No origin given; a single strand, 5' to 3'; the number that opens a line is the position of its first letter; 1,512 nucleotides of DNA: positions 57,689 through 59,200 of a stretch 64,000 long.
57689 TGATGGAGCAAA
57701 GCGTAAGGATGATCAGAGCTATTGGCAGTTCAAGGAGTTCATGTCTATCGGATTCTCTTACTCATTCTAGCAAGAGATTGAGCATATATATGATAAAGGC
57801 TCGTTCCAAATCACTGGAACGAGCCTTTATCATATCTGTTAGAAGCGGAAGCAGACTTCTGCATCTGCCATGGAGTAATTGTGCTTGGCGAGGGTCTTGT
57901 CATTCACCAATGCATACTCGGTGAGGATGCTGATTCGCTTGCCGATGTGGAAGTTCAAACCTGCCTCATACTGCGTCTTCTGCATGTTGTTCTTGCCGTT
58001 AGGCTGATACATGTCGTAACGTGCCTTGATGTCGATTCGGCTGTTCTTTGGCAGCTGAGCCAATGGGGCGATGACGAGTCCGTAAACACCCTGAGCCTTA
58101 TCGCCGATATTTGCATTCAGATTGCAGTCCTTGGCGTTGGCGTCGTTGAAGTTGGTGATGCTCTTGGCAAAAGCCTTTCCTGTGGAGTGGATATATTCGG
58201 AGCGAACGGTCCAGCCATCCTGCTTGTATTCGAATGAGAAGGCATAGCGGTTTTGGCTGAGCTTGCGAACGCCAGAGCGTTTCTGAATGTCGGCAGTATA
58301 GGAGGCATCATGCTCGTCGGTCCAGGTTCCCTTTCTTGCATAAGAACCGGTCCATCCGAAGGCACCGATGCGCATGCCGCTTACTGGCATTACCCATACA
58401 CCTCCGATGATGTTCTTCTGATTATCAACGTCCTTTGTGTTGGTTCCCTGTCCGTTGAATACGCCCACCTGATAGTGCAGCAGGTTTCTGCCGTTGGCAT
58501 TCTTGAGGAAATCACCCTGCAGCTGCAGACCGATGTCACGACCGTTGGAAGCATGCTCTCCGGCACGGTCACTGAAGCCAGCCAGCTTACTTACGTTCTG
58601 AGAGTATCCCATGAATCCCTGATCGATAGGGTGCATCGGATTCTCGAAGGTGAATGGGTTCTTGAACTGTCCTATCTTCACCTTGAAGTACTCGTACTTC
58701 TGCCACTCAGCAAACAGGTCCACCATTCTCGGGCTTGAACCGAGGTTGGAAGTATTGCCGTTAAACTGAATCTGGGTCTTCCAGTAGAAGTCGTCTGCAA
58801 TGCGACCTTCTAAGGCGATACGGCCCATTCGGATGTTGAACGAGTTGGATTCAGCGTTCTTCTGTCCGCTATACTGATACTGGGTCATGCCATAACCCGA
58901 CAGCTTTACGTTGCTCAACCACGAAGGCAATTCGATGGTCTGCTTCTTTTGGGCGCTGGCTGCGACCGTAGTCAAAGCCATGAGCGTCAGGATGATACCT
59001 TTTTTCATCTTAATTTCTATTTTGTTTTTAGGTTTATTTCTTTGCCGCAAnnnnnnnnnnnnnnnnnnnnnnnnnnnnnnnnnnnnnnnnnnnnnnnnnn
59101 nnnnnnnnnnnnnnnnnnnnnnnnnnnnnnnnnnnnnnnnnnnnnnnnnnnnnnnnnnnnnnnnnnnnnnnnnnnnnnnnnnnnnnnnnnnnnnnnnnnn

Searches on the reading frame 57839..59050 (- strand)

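Call 10: search_protein_families(library=pfam, proteins=[window:57839-59050:-])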
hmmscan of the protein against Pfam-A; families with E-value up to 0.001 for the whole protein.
window:57839-59050:- (403 aa): 2 families
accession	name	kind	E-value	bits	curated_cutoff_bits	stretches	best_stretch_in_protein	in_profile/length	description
PF07396.17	Porin_O_P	-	2.2e-10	40.7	20.9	1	61-195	17-159/370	Phosphate-selective porin O and P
PF13609.12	Porin_4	-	2.4e-06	28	27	1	21-385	2-308/310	Gram-negative porin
